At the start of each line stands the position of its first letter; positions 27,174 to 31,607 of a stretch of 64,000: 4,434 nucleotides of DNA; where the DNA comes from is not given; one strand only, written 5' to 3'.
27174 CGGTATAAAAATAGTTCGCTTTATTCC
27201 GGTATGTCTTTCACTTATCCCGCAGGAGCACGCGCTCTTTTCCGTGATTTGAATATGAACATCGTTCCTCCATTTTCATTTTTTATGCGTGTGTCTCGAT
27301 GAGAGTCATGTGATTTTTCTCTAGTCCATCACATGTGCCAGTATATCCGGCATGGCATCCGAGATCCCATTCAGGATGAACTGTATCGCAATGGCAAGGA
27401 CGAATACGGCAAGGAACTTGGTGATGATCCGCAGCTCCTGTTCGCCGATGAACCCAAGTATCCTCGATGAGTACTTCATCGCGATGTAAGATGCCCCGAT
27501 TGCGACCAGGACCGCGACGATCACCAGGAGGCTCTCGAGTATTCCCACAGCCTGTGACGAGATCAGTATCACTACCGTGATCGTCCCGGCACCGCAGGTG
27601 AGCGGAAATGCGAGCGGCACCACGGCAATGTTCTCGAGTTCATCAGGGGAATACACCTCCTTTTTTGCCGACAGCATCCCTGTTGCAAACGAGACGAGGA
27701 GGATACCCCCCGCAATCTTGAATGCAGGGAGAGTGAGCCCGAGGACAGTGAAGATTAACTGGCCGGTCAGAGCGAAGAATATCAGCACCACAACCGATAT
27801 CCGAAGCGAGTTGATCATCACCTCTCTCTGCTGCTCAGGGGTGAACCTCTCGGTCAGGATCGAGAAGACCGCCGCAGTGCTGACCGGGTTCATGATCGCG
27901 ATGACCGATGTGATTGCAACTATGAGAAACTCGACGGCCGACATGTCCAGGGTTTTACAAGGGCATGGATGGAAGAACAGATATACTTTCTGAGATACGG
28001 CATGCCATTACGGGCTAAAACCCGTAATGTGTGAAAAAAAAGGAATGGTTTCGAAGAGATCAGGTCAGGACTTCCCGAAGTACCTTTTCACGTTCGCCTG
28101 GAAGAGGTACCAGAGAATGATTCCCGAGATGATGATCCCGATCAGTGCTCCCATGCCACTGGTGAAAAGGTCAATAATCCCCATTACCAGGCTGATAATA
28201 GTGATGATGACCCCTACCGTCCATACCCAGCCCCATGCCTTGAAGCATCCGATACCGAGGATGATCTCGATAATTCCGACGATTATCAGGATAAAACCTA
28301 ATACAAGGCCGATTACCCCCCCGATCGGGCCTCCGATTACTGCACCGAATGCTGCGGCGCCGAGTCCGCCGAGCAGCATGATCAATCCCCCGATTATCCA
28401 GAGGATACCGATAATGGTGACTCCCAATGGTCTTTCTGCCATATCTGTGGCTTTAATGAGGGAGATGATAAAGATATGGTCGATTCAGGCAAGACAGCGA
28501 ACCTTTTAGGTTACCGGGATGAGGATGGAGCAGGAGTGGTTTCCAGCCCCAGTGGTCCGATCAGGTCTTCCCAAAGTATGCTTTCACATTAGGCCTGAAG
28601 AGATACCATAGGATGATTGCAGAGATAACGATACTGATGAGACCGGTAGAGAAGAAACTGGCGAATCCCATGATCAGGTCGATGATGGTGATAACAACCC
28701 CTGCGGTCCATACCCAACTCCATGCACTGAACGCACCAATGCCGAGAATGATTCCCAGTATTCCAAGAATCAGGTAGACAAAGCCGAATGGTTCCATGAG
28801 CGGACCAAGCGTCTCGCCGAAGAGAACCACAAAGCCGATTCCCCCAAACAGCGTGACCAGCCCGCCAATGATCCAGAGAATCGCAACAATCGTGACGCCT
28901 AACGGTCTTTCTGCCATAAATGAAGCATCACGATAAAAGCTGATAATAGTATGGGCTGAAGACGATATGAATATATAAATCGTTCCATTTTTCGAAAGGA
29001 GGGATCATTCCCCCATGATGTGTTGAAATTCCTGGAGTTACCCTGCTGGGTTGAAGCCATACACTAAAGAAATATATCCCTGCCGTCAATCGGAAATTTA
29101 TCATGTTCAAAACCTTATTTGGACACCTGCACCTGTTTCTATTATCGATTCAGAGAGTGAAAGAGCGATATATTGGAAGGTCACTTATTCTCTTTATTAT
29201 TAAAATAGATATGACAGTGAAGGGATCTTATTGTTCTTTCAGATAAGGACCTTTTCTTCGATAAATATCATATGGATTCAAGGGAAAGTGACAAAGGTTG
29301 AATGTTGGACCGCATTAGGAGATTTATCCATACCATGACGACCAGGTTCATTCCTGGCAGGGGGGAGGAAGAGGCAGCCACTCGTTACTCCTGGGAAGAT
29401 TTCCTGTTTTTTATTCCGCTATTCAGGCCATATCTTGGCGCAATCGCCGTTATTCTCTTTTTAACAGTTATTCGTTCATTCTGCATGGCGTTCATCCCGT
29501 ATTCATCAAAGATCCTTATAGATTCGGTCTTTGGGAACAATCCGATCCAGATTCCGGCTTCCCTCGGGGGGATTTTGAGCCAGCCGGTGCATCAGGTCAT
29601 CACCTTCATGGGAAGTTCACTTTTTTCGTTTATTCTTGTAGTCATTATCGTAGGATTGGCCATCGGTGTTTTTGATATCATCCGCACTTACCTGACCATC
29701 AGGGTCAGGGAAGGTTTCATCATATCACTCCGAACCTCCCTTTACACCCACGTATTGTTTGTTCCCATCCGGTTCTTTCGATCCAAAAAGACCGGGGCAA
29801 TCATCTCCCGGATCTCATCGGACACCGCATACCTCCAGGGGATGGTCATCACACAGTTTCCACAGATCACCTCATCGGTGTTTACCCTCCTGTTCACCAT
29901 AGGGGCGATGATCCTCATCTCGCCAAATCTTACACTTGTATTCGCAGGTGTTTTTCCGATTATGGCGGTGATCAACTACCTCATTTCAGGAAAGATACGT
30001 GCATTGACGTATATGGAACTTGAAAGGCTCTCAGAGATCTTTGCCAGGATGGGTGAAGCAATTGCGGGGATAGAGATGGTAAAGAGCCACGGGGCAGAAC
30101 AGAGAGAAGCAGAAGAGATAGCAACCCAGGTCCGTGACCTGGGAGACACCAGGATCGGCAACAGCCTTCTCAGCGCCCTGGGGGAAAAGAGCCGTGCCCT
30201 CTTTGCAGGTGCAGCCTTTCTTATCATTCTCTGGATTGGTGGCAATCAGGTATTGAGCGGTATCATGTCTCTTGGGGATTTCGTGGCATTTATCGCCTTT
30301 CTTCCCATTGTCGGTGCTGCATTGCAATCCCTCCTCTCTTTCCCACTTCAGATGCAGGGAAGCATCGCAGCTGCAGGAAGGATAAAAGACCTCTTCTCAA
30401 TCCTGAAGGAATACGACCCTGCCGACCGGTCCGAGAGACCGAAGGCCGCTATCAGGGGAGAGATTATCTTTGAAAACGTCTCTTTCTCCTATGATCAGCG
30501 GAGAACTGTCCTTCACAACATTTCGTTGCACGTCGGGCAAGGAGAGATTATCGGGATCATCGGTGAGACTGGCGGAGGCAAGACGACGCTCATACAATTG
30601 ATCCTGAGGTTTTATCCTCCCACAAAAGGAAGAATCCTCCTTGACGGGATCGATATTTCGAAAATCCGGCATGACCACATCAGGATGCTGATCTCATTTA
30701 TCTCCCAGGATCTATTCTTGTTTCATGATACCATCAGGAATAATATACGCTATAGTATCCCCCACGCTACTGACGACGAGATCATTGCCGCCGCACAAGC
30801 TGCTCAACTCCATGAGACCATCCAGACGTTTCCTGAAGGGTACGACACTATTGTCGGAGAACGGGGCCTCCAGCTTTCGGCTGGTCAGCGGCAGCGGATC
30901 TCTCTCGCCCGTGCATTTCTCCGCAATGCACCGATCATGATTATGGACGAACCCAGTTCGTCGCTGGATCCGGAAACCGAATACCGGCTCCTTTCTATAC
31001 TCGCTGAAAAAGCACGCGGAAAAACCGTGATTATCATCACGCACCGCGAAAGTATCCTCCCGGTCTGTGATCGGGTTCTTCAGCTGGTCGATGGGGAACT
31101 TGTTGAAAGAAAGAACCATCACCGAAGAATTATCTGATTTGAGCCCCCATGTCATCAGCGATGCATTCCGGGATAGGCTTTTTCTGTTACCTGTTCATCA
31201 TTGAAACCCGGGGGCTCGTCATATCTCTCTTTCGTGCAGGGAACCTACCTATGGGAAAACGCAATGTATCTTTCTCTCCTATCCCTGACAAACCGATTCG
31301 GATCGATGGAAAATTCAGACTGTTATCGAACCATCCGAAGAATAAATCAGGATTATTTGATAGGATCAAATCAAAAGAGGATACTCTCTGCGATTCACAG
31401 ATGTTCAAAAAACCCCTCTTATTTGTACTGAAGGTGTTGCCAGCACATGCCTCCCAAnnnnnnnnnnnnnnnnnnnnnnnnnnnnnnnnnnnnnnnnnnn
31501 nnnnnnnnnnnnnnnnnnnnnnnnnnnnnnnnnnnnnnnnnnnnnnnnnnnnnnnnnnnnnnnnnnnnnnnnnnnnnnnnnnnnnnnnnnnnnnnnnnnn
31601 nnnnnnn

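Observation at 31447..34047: Stand-alone A-T-TE (NRPS-like) protein with an oxalyl-CoA-synthetase-like adenylation domain in an archaeon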

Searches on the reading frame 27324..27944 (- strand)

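Call 18: search_protein_families(library=pfam, proteins=[window:27324-27944:-], max_evalue=0.00001)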
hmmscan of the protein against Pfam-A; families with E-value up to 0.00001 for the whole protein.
window:27324-27944:- (207 aa): 1 family
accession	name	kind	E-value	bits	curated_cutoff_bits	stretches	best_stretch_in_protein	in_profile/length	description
PF01914.23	MarC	-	4.6e-42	144.2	23.9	1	5-197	2-202/203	MarC family integral membrane protein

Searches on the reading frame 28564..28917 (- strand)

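Call 45: search_protein_families(library=ncbifam, proteins=[window:28564-28917:-], max_evalue=0.01)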
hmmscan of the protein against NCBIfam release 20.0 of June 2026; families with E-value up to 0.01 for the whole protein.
window:28564-28917:- (118 aa): 0 families

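Call 66: search_protein_families(library=pfam, proteins=[window:28564-28917:-], max_evalue=0.01)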
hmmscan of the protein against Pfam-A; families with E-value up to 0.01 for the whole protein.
window:28564-28917:- (118 aa): 1 family
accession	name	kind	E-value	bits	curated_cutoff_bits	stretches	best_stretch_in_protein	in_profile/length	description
PF23636.1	DUF7144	-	0.00014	22.4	27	1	9-106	10-110/115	Domain of unknown function (DUF7144)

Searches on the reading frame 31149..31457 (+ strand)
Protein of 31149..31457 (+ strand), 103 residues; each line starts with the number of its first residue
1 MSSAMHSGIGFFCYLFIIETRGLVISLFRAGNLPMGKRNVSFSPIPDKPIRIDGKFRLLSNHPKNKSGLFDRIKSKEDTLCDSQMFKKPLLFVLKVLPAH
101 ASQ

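Call 4: search_protein_families(library=pfam, proteins=[window:31149-31457:+], max_evalue=0.01)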
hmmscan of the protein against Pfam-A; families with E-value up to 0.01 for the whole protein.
window:31149-31457:+ (103 aa): 0 families

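Call 5: search_protein_families(library=ncbifam, proteins=[window:31149-31457:+], max_evalue=0.001)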
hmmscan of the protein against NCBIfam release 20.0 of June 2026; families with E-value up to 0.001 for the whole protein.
window:31149-31457:+ (103 aa): 0 families
